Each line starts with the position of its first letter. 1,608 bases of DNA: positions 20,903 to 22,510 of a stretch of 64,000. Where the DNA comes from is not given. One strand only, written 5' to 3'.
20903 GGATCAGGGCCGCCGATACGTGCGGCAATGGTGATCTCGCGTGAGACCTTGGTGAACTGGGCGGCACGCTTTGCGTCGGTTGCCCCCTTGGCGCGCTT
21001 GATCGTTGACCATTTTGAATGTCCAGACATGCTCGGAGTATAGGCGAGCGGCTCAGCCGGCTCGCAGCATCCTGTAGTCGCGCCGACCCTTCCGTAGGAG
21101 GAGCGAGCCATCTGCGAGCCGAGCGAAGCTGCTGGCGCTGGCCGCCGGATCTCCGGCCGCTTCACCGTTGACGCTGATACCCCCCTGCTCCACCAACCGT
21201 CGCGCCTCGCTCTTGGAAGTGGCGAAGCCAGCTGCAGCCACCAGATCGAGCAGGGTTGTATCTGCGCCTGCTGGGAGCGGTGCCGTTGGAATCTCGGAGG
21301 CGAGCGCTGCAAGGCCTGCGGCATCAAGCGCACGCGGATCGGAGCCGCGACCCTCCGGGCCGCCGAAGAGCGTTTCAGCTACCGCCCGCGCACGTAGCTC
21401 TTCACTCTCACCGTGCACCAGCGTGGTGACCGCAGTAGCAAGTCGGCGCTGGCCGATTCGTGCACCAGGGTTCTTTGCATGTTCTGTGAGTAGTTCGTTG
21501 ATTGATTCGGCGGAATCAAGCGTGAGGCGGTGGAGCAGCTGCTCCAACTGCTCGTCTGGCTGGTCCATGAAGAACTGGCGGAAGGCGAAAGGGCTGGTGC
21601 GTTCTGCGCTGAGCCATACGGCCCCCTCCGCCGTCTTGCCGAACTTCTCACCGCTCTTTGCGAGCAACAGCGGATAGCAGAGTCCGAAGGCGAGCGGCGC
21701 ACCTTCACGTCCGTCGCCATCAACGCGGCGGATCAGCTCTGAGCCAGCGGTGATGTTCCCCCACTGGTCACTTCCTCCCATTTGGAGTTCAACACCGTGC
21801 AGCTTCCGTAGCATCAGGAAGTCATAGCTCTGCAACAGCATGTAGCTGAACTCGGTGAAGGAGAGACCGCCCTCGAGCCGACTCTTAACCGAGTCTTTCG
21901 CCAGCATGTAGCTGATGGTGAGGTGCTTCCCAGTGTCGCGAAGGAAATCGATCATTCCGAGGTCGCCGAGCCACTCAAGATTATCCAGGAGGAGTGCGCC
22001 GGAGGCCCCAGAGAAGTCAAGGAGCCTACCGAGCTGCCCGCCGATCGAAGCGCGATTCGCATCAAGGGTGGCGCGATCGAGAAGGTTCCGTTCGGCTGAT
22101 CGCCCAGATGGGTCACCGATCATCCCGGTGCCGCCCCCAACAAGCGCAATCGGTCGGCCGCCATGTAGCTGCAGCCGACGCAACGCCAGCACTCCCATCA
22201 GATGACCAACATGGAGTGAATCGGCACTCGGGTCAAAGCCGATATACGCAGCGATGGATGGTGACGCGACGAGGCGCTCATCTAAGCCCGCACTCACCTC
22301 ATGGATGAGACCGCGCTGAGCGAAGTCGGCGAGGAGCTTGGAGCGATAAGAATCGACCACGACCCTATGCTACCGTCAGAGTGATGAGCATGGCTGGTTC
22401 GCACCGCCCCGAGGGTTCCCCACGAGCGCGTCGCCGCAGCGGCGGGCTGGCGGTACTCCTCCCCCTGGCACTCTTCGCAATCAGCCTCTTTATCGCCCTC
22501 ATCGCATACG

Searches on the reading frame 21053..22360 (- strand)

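Call 9: search_protein_families(library=pfam, proteins=[window:21053-22360:-], max_evalue=0.001)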
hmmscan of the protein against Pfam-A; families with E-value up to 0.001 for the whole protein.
window:21053-22360:- (435 aa): 4 families
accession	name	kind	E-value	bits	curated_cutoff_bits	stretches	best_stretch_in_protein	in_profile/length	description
PF00579.31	tRNA-synt_1b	-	4.2e-66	223.7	21.1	1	35-332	5-291/292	tRNA synthetases class I (W and Y)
PF22421.1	SYY_C-terminal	-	2.1e-11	44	27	1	352-431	4-82/83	Tyrosine--tRNA ligase SYY-like C-terminal domain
PF01479.30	S4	-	3.5e-09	36.7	22.8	1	370-406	3-39/48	S4 domain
PF16714.10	TyrRSs_C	-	0.0004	20.6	30.6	0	372-402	25-55/120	Tyrosyl-tRNA synthetase C-terminal domain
